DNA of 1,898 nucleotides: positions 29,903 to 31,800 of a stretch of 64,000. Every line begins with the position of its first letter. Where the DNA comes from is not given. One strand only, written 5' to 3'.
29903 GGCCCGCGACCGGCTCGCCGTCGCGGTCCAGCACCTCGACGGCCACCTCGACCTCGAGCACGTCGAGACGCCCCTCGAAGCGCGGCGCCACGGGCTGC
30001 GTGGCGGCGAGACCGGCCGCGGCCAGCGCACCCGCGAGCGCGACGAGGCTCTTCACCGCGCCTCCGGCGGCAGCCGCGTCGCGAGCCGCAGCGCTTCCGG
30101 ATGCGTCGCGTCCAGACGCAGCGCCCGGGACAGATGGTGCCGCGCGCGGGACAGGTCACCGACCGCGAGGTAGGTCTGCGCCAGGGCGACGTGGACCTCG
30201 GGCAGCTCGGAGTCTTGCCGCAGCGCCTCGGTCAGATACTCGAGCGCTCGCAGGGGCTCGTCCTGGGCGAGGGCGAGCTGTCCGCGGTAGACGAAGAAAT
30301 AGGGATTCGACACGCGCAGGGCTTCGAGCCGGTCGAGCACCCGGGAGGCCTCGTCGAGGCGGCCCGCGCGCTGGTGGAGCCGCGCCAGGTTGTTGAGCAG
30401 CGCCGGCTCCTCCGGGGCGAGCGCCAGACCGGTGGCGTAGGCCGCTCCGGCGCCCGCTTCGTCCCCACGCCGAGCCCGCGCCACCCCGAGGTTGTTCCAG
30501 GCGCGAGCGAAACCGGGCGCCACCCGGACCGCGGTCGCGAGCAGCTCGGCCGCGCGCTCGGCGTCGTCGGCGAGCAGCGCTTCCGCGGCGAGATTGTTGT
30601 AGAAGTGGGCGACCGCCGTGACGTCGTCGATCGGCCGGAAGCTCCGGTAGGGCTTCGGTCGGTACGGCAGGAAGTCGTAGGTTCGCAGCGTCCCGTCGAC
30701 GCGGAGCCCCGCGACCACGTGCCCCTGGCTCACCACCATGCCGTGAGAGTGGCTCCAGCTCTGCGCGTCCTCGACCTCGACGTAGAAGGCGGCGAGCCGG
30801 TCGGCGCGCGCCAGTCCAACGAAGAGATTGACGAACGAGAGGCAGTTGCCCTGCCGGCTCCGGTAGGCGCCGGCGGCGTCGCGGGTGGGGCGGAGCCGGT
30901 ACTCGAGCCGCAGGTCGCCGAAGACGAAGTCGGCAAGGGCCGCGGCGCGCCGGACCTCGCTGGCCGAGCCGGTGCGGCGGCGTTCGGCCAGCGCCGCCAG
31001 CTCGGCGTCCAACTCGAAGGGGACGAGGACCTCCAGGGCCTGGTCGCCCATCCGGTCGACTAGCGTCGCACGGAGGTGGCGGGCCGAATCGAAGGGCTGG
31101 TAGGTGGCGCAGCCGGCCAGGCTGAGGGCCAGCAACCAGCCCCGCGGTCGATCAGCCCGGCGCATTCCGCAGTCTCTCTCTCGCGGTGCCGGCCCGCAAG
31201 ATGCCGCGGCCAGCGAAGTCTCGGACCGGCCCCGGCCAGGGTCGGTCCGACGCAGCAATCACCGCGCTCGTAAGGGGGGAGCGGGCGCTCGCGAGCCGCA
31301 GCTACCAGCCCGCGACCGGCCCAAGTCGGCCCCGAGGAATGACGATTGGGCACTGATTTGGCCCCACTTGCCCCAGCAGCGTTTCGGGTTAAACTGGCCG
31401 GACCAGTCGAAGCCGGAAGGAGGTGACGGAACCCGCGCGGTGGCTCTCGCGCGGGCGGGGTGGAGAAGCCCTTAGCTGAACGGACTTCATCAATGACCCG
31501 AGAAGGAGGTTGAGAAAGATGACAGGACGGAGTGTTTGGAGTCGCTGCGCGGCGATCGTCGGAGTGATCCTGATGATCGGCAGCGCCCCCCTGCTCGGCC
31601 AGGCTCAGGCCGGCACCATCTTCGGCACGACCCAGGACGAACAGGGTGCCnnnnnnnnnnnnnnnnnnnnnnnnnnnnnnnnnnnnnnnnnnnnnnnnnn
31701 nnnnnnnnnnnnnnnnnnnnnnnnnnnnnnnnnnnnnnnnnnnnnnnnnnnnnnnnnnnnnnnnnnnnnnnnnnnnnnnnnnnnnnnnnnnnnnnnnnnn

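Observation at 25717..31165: Transglutaminase-TPR lipoprotein translationally coupled to two divergent VWFA 'Acidobacterial-domain' paralogs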

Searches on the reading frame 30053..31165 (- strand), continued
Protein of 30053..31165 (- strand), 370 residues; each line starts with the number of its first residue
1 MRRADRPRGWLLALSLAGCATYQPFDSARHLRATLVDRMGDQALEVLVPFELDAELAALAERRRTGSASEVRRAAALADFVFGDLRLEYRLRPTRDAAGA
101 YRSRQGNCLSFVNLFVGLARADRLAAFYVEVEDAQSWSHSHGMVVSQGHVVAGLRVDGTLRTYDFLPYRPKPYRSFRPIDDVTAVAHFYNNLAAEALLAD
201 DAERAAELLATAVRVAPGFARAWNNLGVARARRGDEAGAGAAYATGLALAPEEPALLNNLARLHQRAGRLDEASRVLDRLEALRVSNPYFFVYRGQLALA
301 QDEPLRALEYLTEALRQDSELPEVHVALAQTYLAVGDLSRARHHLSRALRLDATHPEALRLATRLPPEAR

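Call 36: find_related_loci(query=A2, collection=genome_contigs, flank=10000)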
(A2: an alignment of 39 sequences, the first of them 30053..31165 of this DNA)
Query A2 (370 aa) in genome_contigs; peptide patterns used: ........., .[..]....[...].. (x = any residue, [..] = any of these).
233 stretches matched a pattern; 229 encode a relative of the query (tblastn E <= 1e-3); the best 80 are kept; 80 distinct loci.
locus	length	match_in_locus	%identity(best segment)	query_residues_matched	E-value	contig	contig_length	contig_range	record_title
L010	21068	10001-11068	62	11-365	2e-138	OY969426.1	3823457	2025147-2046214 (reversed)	MAG: Thermoanaerobaculia bacterium isolate MFD02979.bin.c.1 genome assembly, chromosome: 1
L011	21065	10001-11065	61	12-365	4e-137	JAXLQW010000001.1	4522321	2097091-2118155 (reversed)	MAG: Thermoanaerobaculia bacterium isolate STL-ACI13 C1.108.fa-1, whole genome shotgun sequence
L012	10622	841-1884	60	17-363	1e-129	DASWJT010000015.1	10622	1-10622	MAG TPA_asm: Thermoanaerobaculia bacterium isolate SMAG_U2903 k141_1129313, whole genome shotgun sequence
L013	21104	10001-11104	54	1-365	2e-126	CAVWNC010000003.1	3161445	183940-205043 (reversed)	MAG: uncultured Acidobacteriota bacterium isolate MFD09368.bin.2.205 genome assembly, contig: contig_5776, whole genome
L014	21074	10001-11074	57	11-367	8e-126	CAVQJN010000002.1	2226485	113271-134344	MAG: Thermoanaerobaculia bacterium isolate MFD02416.bin.1.114 genome assembly, contig: contig_74413, whole genome shotgu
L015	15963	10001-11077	55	11-368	2e-124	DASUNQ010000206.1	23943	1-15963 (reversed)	MAG TPA_asm: Thermoanaerobaculia bacterium isolate SMAG_U1604 k141_57707, whole genome shotgun sequence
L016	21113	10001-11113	53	1-365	3e-124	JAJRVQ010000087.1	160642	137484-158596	MAG: Acidobacteria bacterium isolate Dive96_bin10.49 k141_2448290, whole genome shotgun sequence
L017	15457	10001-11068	54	11-365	1e-123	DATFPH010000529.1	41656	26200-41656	MAG TPA_asm: Thermoanaerobaculia bacterium isolate SMAG_U9298 k141_888624, whole genome shotgun sequence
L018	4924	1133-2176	55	19-365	5e-124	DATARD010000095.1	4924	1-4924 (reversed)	MAG TPA_asm: Thermoanaerobaculia bacterium isolate SMAG_U5484 k141_41147, whole genome shotgun sequence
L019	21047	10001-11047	54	18-365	3e-123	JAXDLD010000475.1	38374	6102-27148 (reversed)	MAG: Acidobacteriota bacterium isolate BP_61 scaffold_3570387, whole genome shotgun sequence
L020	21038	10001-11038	55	18-362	4e-123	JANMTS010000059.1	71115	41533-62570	MAG: Holophagales bacterium isolate SOY_29_metabat_132 SOY_29_k141_3585580, whole genome shotgun sequence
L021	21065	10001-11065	55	11-365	1e-122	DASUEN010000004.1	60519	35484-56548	MAG TPA_asm: Thermoanaerobaculia bacterium isolate SMAG_U1354 k141_349620, whole genome shotgun sequence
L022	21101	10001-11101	55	1-365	4e-122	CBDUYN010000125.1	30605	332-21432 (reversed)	MAG TPA_asm: uncultured bacterium isolate SRR22302374_binner12_Refined_89 genome assembly, contig: ERZ26661914.671, whol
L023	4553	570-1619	56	17-365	7e-123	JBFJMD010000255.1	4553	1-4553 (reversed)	MAG: Thermoanaerobaculia bacterium isolate Mix_sand17.2022.03.G.9 k141_1432385_length_4553_cov_14.2686, whole genome sho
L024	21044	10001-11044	55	19-365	9e-122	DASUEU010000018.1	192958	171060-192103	MAG TPA_asm: Thermoanaerobaculia bacterium isolate SMAG_U1361 k141_712426, whole genome shotgun sequence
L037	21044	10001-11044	56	19-365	6e-120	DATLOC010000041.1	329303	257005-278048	MAG TPA_asm: Thermoanaerobaculia bacterium isolate SMAG_U13816 k141_3646353, whole genome shotgun sequence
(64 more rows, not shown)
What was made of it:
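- Tried and rejected: The profile scan with the lipoprotein alignment succeeded (call 36).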

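Call 42: predict_structure(alignment_id=A2)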
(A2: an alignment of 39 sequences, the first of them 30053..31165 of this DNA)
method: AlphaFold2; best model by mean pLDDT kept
length: 370 residues; sequences in the alignment: 39
mean_pLDDT: 91.9   pTM: 0.88
mean pLDDT of the five models: 91.9, 91.1, 90.5, 89.6, 88.7
residues with pLDDT >= 90: 296; 70-90: 50; 50-70: 22; < 50: 2
segments of 3 or more residues with pLDDT < 50: none
pLDDT, mean of each block of 10 residues (from residue 1): 60 68 90 97 97 97 85 94 94 96 96 97 95 75 85 94 79 89 98 95 98 98 98 97 98 95 95 96 89 95 97 95 96 97 97 93 81
secondary structure, 60 per line:
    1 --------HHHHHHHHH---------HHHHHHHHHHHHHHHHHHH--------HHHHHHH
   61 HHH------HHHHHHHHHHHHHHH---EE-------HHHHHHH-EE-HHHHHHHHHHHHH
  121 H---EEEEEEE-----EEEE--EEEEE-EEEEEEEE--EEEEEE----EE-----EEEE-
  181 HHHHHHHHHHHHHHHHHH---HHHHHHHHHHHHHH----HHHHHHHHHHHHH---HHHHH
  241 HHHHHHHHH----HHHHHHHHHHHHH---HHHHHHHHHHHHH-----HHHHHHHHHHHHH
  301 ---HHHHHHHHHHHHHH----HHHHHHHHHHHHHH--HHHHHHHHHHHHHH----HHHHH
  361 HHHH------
elements in order: H9-17 H27-45 H54-63 H70-84 H97-103 H108-121 E125-131 E137-140 E143-147 E149-156 E159-164 E176-179 H181-198 H202-215 H220-232 H236-249 H254-266 H270-282 H288-300 H304-317 H322-335 H338-351 H356-364
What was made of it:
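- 30053..31165 (-): Outer-membrane-type lipoprotein of 370 aa: N-terminal transglutaminase-core domain followed by about five TPR pairs. The AlphaFold2 model has pLDDT 91.9: Cys108 opens helix 108-121, and His149 and Asp164 lie on strands 149-156 and 159-164 (call 42).
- On Pfam PF01841 Transglut_core: They lie on the helix N-terminus and on two following strands, as in the papain/transglutaminase core (call 42).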

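Call 45: fold_search(model_id=the predicted structure, library=pdb)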
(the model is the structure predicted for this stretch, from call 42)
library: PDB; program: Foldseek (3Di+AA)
matches with E <= 10: 1549; with E <= 0.001: 317
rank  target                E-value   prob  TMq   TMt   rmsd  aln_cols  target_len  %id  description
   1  9qhc_B                6.6e-08  1.00  0.39  0.51   5.3       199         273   25  Crystal structure of 8-repeat CTPR protein with eliminated coordination sites (released 2025-10-22)
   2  9qhb                  7.2e-08  1.00  0.38  0.50   5.3       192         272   26  Crystal structure of 16-repeat CTPR protein with eliminated coordination sites (released 2025-10-22)
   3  8chy                  1.0e-07  1.00  0.36  0.47   5.7       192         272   26  Crystal structure of an 8-repeat consensus TPR superhelix with Zinc. (released 2024-02-21)
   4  9qhc_A                2.0e-07  1.00  0.39  0.50   4.1       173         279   28  Crystal structure of 8-repeat CTPR protein with eliminated coordination sites (released 2025-10-22)
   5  6eou                  4.8e-07  1.00  0.38  0.40   5.3       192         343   19  O-GlcNAc transferase TPR domain with the intellectual disability associated mutation L254F (released 2018-05-09)
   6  1w3b_B                7.2e-07  1.00  0.38  0.38   5.0       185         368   24  The superhelical TPR domain of O-linked GlcNAc transferase reveals structural similarities to importin alpha. (released 2004-09-09)
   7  9gaw_J                9.0e-07  1.00  0.44  0.33   3.5       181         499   20  High-resolution structure of the Anaphase-promoting complex/cyclosome (APC/C) bound to co-activator Cdh1 (released 2024-08-14)
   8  6q6g_J                1.3e-06  1.00  0.45  0.34   3.2       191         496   20  Cryo-EM structure of the APC/C-Cdc20-Cdk2-cyclinA2-Cks2 complex, the D1 box class (released 2019-09-11)
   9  2pl2_A                1.7e-06  1.00  0.45  0.82   2.4       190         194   22  Crystal structure of TTC0263: a thermophilic TPR protein in Thermus thermophilus HB27 (released 2008-03-04)
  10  1w3b_A                2.0e-06  1.00  0.35  0.33   6.1       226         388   21  The superhelical TPR domain of O-linked GlcNAc transferase reveals structural similarities to importin alpha. (released 2004-09-09)
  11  8dth_A                3.2e-06  1.00  0.44  0.23   2.6       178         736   19  Cryo-EM structure of Arabidopsis SPY alternative conformation 2 (released 2023-03-08)
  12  4ui9_F                3.9e-06  1.00  0.45  0.34   3.3       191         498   20  Atomic structure of the human Anaphase-Promoting Complex (released 2015-06-17)
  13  4buj_F                3.9e-06  1.00  0.30  0.10   7.1       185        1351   22  Crystal structure of the S. cerevisiae Ski2-3-8 complex (released 2013-08-28)
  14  4buj_B                4.2e-06  1.00  0.30  0.10   7.1       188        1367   21  Crystal structure of the S. cerevisiae Ski2-3-8 complex (released 2013-08-28)
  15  9gaw_P                4.8e-06  1.00  0.42  0.32   3.2       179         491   21  High-resolution structure of the Anaphase-promoting complex/cyclosome (APC/C) bound to co-activator Cdh1 (released 2024-08-14)
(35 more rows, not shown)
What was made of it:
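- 30053..31165 (-): The TPR part resembles PilF and TTC0263 (call 45).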

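Call 56: search_protein_families(library=ncbifam, proteins=[L037:11073-12404:+], max_evalue=0.00001)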
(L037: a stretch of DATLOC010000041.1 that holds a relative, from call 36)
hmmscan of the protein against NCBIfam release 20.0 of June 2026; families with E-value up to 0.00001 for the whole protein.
L037:11073-12404:+ (443 aa): 0 families

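Call 80: search_protein_families(library=pfam, proteins=[L037:11073-12404:+], max_evalue=0.001)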
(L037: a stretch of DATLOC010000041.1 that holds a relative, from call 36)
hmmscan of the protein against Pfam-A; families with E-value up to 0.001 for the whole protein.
L037:11073-12404:+ (443 aa): 1 family
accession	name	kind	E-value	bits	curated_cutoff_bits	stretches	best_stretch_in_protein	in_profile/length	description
PF11376.13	DUF3179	-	1.9e-69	234.8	27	1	134-432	2-291/292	Protein of unknown function (DUF3179)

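Call 85: search_protein_families(library=padloc, proteins=[window:30053-31165:-], max_evalue=0.001)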
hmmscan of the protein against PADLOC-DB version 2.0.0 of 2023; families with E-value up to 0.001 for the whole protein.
window:30053-31165:- (370 aa): 1 family
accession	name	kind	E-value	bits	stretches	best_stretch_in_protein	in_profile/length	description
PDLC04781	PDC-M71B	-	2.6e-07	27.8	0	239-282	368-411/515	-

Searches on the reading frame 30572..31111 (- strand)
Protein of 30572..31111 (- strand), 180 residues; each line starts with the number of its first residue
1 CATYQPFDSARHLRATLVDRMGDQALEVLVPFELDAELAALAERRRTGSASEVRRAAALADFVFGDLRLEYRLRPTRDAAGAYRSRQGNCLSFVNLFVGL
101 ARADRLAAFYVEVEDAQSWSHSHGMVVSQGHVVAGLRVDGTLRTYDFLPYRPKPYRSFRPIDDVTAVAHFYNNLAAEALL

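Call 67: find_homologous_proteins(query=window:30572-31111:-, max_evalue=0.001)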
Query seq(180 aa) (180 aa): 47 proteins with E <= 0.001 among 5667 candidates.
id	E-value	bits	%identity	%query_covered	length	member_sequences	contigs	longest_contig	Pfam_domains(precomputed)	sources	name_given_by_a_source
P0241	3.2e-60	221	58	100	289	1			PF07721.21,PF14559.13,PF13431.13,PF00515.35,PF13424.13,PF13176.13,PF13432.13,PF13428.13,PF13181.13,PF07719.24,PF13374.13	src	-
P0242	1.2e-59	219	57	97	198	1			-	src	-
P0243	7.9e-59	217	56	100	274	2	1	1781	PF13431.13,PF13414.13,PF13176.13,PF13428.13,PF13374.13,PF07721.21,PF14559.13,PF13371.13,PF00515.35,PF13424.13,PF13432.13,PF13181.13,PF07719.24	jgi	-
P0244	1.4e-57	212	57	100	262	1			PF00515.35,PF13424.13,PF07719.24,PF01841.26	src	-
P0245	2.9e-57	211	58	100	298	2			-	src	-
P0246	3.1e-57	211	56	98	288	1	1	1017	PF14559.13,PF13431.13,PF00515.35,PF13424.13,PF13181.13,PF07719.24,PF01841.26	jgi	jgi:tetratricopeptide (TPR) repeat protein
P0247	4.4e-57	211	60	92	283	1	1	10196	PF01841.26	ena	-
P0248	3.4e-56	208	55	100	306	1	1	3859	PF14559.13,PF13431.13,PF13414.13,PF00515.35,PF13424.13,PF13432.13,PF13428.13,PF07719.24,PF01841.26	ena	-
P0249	4.5e-56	208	57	100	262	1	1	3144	PF01841.26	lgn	-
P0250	4.6e-56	208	56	100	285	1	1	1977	PF14559.13,PF13431.13,PF00515.35,PF13424.13,PF07719.24,PF01841.26,PF13374.13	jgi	jgi:tetratricopeptide (TPR) repeat protein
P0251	8.7e-56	207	56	100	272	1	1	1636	-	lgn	-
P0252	9.6e-56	206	56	100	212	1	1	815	-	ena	-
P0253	4.7e-54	201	52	100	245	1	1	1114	-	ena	-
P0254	3.7e-53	198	56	91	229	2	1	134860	PF01841.26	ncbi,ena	-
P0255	5.6e-53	198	52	100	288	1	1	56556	-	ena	-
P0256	2.8e-52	195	55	98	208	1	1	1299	PF01841.26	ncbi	ncbi:MAG: transglutaminase family protein, partial [Acidobacteriota bacterium]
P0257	1.2e-51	193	57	100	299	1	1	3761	PF13431.13,PF13414.13,PF13176.13,PF13428.13,PF13374.13,PF07721.21,PF14559.13,PF00515.35,PF13424.13,PF13432.13,PF13429.13,PF13181.13,PF07719.24,PF01841.26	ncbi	ncbi:MAG: tetratricopeptide repeat protein, partial [Acidobacteriota bacterium]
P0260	4.3e-46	175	62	73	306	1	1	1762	PF25063.1,PF13431.13,PF23914.2,PF13414.13,PF13176.13,PF13428.13,PF25064.2,PF13374.13,PF07721.21,PF14559.13,PF13371.13,PF17874.8,PF00515.35,PF12895.14,PF13424.13,PF21033.5,PF13432.13,PF13429.13,PF13181.13,PF07719.24,PF13174.13,PF01841.26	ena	-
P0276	3.3e-27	114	49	71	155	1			PF01841.26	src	-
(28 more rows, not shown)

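Call 78: search_solved_structures(query=A3, max_evalue=10, show_alignments=3)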
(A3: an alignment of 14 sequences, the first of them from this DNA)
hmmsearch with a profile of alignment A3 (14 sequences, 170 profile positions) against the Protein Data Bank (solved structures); distinct sequences matched with E-value up to 10: 1.
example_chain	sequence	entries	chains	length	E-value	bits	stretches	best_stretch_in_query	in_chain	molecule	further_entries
5v3u_A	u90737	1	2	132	0.79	12.9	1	16-71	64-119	Globin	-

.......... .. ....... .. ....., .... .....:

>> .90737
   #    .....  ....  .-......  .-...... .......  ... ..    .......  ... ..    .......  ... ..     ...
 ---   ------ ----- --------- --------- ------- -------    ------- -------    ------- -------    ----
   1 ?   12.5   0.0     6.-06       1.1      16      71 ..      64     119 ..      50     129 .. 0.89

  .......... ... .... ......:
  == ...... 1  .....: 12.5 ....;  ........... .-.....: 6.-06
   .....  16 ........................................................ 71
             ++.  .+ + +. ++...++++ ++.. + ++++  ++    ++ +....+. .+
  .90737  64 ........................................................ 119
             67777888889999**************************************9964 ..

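Call 94: search_protein_families(library=pfam, alignment_id=A3, max_evalue=0.01)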
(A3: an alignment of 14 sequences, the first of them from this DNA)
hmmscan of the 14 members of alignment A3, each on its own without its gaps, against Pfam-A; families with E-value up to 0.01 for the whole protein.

A. member 1, seq(169 aa): 1 family
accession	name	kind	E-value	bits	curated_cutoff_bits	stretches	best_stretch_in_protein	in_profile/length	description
PF01841.26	Transglut_core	-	1.2e-06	29.1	23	1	39-133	2-94/108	Transglutaminase-like superfamily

B. families by the number of members that match (of 14 scanned): 1 family
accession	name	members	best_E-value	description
PF01841.26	Transglut_core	14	9.5e-09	Transglutaminase-like superfamily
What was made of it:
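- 30053..31165 (-): All 14 N-domains of relatives that were scanned hit only PF01841 (call 94).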

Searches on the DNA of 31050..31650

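Call 62: search_rna_families(source=window, start=31050, end=31650, threshold=evalue, max_evalue=1)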
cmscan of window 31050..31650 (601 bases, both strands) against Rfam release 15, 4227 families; matches with E-value up to 1: 1.
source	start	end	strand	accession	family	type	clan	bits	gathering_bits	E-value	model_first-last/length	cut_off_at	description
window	31061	31165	-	RF03184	mir-1250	Gene; miRNA;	-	18.7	80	0.74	1-104/104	no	mir-1250 microRNA precursor family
